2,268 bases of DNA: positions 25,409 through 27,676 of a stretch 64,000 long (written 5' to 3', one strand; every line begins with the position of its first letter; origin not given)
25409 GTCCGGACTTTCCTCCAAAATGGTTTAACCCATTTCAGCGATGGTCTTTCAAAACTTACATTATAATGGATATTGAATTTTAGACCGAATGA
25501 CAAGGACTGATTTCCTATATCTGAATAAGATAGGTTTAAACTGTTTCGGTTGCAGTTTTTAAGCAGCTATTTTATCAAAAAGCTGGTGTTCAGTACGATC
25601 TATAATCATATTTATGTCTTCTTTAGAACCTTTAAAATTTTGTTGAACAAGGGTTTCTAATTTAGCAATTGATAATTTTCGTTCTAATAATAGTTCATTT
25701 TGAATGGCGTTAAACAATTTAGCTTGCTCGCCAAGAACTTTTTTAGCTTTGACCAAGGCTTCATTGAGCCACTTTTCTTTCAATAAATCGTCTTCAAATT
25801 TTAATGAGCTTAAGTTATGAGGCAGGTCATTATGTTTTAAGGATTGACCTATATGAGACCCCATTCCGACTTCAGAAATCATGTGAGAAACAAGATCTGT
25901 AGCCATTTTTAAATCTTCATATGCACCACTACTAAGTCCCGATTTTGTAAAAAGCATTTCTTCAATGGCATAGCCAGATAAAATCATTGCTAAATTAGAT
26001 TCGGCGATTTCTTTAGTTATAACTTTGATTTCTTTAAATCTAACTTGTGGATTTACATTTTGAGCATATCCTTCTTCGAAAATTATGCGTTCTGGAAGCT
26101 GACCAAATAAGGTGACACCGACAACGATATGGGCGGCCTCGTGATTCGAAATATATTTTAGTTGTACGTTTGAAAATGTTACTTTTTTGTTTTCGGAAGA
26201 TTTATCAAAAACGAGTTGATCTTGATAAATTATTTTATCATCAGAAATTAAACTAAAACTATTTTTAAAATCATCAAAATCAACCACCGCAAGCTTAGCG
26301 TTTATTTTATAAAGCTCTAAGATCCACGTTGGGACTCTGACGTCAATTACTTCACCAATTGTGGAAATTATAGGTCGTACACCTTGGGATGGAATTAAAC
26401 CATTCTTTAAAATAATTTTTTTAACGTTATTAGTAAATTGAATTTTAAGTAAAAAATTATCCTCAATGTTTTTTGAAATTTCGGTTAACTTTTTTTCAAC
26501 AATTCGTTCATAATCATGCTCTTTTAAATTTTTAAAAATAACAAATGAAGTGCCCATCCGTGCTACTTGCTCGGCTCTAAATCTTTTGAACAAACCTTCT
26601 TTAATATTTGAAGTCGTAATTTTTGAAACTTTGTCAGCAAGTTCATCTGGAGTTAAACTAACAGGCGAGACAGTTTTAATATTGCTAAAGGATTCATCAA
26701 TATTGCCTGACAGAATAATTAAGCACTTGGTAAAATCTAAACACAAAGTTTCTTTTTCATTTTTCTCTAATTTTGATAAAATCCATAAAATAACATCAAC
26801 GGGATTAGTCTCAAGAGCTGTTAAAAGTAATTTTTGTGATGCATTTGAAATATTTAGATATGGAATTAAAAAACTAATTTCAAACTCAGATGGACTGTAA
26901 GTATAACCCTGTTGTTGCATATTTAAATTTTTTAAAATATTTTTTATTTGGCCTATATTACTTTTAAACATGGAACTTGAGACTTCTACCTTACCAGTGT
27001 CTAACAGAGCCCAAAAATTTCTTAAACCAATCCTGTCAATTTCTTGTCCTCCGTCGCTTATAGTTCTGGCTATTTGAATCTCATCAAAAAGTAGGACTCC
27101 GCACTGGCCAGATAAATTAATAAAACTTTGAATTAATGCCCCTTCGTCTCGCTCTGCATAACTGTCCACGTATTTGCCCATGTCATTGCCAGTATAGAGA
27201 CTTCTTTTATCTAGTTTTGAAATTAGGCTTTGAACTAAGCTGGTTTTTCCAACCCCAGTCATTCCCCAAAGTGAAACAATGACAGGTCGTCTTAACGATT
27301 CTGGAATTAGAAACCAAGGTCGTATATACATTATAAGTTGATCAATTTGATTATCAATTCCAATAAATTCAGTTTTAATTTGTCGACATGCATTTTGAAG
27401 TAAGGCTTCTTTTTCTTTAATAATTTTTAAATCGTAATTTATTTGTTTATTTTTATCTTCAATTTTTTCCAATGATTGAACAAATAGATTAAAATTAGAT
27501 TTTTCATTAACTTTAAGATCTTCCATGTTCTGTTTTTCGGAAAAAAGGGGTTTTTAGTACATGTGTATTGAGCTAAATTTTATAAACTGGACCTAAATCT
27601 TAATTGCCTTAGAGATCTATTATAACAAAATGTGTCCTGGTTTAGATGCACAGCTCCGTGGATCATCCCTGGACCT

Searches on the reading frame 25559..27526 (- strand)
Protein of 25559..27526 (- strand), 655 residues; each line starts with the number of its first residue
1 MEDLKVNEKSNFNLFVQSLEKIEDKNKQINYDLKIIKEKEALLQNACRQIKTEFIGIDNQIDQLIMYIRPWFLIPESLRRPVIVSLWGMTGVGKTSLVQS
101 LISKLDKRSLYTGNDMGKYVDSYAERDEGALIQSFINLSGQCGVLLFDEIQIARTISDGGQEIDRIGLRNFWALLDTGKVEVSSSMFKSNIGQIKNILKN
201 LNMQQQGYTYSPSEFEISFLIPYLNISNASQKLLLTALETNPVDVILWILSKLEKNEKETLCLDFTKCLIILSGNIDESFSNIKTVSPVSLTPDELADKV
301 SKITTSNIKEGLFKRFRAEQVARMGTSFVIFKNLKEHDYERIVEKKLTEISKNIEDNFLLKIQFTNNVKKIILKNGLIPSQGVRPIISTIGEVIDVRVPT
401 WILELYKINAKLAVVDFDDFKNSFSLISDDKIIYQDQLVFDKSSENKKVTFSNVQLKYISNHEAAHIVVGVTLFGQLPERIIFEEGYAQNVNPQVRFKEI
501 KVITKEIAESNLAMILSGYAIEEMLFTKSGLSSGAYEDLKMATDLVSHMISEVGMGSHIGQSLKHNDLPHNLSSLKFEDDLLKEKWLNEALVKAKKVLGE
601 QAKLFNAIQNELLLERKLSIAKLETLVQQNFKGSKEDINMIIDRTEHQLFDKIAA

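Call 74: search_protein_families(library=pfam, max_evalue=0.0001, proteins=[window:25559-27526:-])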
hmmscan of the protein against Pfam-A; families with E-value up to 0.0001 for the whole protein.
window:25559-27526:- (655 aa): 3 families
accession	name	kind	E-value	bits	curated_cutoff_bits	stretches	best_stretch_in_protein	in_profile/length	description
PF01434.24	Peptidase_M41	-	1.8e-12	47.9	29.9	1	453-619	5-184/191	Peptidase family M41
PF10431.15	ClpB_D2-small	-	5.3e-07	30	21.9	1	334-396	1-62/81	C-terminal, D2-small domain, of ClpB protein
PF00004.35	AAA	-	4.6e-05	24.3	21.2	0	85-156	2-72/131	ATPase family associated with various cellular activities (AAA)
